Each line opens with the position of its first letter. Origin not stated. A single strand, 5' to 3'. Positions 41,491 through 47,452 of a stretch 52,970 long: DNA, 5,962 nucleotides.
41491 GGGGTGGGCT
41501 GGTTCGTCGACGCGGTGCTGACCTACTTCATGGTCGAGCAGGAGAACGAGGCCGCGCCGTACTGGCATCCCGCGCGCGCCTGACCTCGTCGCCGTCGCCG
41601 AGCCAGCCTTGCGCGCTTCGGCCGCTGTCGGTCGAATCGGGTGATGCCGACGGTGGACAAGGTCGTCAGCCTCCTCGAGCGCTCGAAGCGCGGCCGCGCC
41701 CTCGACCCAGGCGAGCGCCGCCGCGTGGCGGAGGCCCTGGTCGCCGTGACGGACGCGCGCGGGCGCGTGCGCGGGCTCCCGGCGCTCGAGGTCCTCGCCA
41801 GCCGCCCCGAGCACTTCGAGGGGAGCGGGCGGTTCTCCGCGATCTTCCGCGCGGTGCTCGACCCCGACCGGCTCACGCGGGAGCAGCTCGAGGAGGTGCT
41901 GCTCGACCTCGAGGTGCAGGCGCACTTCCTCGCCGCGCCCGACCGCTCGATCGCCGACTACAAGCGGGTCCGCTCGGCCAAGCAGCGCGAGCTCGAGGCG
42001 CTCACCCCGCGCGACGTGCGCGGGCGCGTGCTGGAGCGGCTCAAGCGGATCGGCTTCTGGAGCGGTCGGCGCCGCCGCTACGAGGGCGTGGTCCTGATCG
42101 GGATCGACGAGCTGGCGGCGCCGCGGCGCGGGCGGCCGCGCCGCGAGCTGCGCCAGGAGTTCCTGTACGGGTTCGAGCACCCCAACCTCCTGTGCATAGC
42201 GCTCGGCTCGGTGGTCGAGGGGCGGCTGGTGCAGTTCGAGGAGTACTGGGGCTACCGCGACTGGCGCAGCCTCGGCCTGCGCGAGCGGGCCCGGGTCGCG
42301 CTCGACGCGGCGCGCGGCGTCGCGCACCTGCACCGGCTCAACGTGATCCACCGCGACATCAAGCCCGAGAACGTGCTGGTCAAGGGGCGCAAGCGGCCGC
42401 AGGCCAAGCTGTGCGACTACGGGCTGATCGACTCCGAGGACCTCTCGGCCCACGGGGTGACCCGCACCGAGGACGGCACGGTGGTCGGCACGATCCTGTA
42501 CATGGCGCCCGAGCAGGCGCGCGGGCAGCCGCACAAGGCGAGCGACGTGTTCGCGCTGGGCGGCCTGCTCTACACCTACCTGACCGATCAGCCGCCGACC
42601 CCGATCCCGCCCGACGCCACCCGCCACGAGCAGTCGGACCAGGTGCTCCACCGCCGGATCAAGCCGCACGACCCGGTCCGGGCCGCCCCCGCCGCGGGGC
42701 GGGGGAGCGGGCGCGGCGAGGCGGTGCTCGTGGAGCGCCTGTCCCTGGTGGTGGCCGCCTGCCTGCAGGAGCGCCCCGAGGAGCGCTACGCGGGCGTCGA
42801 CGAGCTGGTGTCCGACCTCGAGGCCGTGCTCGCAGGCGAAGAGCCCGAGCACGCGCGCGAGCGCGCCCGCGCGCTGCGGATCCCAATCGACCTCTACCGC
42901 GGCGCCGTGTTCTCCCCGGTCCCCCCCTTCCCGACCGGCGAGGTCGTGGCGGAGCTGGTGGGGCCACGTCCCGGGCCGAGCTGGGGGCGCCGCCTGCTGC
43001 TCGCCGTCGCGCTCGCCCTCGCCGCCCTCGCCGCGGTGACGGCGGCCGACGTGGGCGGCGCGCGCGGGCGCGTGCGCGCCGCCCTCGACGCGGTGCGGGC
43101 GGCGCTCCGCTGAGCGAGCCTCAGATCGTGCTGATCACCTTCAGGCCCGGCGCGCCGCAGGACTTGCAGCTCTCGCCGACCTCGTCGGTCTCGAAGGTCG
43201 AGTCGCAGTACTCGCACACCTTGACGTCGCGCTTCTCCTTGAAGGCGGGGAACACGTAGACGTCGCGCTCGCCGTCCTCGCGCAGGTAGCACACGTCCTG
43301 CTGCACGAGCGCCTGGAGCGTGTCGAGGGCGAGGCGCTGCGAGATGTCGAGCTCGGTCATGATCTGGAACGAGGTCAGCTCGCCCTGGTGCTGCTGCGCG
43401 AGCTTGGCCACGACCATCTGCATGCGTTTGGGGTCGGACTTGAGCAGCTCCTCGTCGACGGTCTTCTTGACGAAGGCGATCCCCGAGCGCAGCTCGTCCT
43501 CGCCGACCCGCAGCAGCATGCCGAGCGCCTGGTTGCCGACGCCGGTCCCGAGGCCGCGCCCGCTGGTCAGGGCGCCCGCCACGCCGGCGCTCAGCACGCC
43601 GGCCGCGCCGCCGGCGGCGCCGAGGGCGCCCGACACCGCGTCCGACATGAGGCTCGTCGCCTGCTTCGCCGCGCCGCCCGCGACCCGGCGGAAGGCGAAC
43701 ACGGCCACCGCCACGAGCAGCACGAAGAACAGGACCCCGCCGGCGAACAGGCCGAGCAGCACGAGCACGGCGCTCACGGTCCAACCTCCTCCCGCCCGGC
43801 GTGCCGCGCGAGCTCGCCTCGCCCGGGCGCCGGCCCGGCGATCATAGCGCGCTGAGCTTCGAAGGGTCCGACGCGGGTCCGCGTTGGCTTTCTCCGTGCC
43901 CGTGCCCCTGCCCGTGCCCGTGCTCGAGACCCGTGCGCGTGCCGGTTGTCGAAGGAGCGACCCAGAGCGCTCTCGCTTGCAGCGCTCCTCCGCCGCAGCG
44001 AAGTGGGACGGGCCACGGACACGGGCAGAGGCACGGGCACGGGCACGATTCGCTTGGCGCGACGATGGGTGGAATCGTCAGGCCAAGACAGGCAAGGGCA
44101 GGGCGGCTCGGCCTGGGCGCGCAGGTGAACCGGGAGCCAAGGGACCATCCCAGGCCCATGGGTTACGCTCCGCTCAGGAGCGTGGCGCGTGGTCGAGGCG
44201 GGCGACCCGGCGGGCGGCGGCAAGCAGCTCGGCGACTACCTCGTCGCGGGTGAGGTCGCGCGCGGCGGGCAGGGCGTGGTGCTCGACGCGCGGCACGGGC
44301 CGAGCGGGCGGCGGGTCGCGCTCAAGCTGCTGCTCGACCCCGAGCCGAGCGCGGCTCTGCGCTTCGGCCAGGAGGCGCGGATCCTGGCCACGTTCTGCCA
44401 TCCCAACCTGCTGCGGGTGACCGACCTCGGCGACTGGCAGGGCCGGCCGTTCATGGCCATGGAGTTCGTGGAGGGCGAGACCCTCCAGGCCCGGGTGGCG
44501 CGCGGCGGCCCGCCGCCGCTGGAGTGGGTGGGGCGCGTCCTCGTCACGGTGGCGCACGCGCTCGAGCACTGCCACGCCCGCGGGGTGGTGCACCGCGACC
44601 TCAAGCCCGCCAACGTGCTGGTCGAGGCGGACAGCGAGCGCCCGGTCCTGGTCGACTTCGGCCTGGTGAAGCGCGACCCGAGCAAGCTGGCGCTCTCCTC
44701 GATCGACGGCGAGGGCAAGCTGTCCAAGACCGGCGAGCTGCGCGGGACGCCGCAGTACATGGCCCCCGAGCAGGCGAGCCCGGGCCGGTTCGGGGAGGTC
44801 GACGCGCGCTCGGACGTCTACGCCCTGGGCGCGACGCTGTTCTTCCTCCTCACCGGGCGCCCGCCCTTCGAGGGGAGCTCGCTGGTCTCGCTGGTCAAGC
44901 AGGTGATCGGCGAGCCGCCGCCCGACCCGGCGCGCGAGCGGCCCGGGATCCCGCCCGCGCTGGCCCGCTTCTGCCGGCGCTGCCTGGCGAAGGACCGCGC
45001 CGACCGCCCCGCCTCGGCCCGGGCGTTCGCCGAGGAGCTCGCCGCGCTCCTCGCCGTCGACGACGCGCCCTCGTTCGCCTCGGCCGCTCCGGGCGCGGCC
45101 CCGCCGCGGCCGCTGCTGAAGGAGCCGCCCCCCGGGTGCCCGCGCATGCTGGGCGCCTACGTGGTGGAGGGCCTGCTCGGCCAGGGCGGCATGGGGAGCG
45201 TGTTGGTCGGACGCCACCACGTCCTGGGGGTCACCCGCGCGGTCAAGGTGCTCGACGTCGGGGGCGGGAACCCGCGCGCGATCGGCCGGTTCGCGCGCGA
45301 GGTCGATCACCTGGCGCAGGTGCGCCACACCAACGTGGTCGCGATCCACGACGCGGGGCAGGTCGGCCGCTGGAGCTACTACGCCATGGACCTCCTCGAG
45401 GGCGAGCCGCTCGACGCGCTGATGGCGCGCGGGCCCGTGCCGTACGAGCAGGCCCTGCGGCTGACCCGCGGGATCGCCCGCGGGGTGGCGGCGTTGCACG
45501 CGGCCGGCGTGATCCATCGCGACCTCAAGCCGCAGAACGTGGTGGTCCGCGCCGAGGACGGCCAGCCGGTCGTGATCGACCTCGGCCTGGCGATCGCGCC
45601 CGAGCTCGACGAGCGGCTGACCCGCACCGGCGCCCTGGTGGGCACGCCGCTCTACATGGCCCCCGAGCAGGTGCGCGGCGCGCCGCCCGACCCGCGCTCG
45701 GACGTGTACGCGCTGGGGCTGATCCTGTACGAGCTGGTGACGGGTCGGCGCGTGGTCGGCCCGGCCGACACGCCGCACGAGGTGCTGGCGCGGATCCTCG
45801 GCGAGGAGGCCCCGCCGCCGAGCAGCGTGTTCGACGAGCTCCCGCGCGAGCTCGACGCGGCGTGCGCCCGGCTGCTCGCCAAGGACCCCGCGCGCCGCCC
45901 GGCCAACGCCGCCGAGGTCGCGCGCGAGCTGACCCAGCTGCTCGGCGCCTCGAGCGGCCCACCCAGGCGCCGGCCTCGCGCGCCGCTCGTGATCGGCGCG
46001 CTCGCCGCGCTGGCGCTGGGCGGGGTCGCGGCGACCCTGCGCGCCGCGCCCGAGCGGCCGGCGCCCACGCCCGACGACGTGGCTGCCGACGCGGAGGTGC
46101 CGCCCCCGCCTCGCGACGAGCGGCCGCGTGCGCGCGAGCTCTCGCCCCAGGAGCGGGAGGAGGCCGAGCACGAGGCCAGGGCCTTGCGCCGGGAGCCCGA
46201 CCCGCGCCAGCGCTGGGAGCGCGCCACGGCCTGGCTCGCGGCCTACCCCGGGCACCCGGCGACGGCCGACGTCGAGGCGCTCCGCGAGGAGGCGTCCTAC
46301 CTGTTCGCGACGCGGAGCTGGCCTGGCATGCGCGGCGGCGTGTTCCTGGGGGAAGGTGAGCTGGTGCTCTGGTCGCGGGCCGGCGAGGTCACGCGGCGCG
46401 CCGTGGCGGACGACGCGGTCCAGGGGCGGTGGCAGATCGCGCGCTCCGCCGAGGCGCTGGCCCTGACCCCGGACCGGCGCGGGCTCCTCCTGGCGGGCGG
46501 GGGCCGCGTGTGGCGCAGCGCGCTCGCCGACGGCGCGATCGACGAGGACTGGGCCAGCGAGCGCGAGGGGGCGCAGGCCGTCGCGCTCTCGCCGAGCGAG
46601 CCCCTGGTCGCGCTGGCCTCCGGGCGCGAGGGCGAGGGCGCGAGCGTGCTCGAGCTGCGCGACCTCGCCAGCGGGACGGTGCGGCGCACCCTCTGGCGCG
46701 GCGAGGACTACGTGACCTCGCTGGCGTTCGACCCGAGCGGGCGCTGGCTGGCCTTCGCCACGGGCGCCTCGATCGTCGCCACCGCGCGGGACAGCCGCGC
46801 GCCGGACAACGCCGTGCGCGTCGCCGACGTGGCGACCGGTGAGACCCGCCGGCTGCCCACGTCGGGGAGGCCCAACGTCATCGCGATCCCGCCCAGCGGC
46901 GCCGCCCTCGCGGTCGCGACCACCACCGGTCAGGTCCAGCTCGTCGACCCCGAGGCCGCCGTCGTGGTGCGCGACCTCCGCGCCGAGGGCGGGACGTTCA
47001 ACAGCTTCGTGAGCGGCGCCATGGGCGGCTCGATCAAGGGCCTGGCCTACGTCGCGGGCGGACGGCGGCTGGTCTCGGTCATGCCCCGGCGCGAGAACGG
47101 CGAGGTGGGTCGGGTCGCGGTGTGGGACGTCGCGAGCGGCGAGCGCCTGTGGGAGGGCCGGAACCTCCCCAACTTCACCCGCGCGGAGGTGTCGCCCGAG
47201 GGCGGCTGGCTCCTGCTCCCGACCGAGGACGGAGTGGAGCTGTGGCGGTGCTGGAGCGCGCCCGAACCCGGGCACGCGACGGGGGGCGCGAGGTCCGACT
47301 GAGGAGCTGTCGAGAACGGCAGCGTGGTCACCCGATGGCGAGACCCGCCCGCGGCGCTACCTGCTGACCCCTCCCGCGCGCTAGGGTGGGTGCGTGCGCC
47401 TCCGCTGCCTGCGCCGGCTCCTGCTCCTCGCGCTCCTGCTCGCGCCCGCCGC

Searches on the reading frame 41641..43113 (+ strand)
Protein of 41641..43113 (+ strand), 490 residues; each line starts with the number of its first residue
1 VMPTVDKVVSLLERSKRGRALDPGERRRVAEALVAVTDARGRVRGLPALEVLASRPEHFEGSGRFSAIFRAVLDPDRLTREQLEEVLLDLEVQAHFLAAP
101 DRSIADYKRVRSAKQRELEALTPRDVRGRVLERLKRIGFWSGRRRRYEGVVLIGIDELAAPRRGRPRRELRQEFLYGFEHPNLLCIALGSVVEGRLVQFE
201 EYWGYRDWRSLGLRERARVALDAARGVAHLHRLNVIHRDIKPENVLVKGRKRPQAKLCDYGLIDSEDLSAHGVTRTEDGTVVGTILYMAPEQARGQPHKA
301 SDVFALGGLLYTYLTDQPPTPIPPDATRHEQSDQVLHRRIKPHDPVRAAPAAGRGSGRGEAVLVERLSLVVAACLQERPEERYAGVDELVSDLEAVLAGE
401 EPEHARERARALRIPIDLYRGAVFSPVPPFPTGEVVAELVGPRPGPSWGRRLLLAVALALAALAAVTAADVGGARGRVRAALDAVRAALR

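Call 44: search_protein_families(library=pfam, proteins=[window:41641-43113:+], max_evalue=0.0001)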
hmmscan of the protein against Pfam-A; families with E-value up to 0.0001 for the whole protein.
window:41641-43113:+ (490 aa): 2 families
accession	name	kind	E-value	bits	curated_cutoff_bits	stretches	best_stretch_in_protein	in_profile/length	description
PF00069.31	Pkinase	-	1.1e-23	84.4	31.7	1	209-384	93-253/263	Protein kinase domain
PF07714.23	PK_Tyr_Ser-Thr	-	2.7e-14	53.6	23.1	1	209-318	97-204/258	Protein tyrosine and serine/threonine kinase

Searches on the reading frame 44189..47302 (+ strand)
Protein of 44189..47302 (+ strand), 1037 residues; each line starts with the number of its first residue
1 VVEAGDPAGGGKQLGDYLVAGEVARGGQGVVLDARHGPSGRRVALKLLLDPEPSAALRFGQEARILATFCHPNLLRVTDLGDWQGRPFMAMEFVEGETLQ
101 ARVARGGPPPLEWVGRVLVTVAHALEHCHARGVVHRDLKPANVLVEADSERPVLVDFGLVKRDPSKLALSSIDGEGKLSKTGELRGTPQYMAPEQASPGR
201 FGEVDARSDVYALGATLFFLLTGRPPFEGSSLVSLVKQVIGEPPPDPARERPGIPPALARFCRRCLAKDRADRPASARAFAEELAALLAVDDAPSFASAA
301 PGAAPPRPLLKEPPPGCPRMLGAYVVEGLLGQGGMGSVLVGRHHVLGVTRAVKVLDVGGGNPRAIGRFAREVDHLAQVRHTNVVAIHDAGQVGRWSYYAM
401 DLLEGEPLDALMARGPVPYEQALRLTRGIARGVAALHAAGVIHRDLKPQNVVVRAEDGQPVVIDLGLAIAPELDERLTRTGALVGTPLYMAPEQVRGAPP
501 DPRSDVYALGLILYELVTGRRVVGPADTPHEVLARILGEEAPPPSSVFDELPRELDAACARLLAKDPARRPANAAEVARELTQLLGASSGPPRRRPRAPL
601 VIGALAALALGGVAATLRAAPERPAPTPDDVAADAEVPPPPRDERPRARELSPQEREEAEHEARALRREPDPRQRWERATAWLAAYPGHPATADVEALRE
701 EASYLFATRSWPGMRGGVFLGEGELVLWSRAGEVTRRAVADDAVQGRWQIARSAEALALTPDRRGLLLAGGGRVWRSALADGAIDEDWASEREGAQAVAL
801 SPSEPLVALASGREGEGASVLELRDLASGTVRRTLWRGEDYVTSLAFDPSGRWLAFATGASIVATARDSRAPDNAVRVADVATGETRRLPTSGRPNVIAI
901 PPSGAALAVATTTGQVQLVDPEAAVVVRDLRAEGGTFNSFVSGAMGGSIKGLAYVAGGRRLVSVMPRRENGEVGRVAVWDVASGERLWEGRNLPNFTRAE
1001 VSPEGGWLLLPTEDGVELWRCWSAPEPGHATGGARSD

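Call 44: search_protein_families(library=pfam, proteins=[window:44189-47302:+], max_evalue=0.0001)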
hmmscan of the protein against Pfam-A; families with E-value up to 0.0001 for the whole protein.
window:44189-47302:+ (1037 aa): 9 families
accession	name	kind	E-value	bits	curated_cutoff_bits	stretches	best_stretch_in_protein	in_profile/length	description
PF00069.31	Pkinase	-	2.5e-79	266.9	31.7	2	324-572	1-253/263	Protein kinase domain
PF07714.23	PK_Tyr_Ser-Thr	-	2.9e-47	161.6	23.1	2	25-275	9-250/258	Protein tyrosine and serine/threonine kinase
PF01636.29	APH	-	1.4e-09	38.5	23.2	0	130-161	167-198/239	Phosphotransferase enzyme family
PF06293.20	Kdo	-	4.9e-09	36.4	21.3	0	408-465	105-166/207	Lipopolysaccharide kinase (Kdo/WaaP) family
PF03109.22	ABC1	-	8.5e-07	28.8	22.9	0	88-162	144-216/244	ABC1 atypical kinase-like domain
PF19974.5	TCAD9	-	1.3e-05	25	40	0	113-160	283-324/429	Ternary complex associated domain 9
PF25174.1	Beta-prop_THOC3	-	1.8e-05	24.3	305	0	781-910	160-272/272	THOC3 beta-propeller domain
PF01163.29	RIO1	-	4.3e-05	23.6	22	0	425-470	109-153/187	RIO domain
PF17667.7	Pkinase_fungal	-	4.9e-05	22.7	24.1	0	431-505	297-375/387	Fungal protein kinase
